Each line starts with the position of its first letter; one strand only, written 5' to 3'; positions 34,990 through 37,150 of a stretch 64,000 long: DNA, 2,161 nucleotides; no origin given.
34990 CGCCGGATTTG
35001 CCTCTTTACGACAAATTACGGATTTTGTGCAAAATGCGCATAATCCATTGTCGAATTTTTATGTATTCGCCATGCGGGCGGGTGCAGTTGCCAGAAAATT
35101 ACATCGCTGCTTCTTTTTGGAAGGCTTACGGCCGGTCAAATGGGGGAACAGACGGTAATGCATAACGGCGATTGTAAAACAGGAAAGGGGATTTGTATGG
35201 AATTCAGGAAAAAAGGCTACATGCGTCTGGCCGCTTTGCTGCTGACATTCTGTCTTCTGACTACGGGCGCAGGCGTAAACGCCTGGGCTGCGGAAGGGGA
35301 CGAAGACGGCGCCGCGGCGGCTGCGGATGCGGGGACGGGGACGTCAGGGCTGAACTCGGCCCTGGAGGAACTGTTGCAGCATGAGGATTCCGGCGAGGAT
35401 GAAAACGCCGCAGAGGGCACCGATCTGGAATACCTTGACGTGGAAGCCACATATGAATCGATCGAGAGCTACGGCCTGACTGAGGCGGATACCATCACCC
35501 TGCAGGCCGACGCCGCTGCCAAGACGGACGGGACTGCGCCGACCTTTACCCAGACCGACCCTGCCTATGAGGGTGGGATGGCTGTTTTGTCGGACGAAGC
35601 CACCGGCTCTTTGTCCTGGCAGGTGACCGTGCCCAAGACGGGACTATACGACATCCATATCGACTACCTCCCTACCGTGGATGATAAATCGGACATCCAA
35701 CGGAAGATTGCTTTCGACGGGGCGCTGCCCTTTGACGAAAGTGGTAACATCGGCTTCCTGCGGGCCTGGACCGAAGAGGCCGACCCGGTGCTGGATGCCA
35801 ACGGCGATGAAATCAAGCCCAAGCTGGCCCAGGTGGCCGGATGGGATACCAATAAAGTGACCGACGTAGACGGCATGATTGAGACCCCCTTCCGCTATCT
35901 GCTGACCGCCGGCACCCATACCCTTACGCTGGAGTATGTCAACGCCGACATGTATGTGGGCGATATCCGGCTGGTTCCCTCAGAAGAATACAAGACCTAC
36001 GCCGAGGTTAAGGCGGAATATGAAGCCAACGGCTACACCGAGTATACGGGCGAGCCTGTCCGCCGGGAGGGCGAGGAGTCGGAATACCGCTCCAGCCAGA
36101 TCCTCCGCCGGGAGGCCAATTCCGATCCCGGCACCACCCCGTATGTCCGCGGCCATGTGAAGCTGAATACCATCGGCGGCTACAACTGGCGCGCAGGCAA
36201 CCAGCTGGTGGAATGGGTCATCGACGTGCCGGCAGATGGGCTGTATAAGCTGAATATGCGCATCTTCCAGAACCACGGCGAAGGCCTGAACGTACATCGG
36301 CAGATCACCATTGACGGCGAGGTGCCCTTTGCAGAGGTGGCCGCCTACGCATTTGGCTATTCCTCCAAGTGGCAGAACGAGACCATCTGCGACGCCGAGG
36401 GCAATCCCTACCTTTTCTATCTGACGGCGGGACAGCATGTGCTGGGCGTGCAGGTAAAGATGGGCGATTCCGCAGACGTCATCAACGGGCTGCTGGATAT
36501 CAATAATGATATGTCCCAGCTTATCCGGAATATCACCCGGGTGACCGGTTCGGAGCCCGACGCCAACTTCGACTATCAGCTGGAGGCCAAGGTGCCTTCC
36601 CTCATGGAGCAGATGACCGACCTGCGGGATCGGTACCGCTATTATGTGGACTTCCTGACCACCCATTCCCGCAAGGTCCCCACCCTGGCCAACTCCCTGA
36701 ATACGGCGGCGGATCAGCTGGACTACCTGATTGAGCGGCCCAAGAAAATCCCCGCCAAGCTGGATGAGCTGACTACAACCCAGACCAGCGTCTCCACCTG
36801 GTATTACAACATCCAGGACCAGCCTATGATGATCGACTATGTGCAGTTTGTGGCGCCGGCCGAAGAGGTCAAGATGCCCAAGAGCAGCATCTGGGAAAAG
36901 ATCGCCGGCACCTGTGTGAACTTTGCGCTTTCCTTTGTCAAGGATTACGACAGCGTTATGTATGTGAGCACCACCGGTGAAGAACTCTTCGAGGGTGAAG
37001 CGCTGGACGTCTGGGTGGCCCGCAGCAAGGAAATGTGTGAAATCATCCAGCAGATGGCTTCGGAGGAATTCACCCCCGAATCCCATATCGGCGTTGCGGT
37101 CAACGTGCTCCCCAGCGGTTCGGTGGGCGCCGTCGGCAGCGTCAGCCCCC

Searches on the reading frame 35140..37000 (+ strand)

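Call 45: search_protein_families(library=pfam, proteins=[window:35140-37000:+], max_evalue=10)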
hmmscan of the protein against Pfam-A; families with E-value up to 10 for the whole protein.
window:35140-37000:+ (620 aa): 3 families
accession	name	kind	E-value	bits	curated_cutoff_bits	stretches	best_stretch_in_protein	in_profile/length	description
PF25275.1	Golvesin_C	-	0.00033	21.1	31.6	2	152-190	37-75/132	Golvesin C-terminal domain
PF16990.11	CBM_35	-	0.00045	20.9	28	1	133-176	12-56/121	Carbohydrate binding module (family 35)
PF20495.3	DUF6727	-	0.005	17.1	22.3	2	159-198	86-125/152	Family of unknown function (DUF6727)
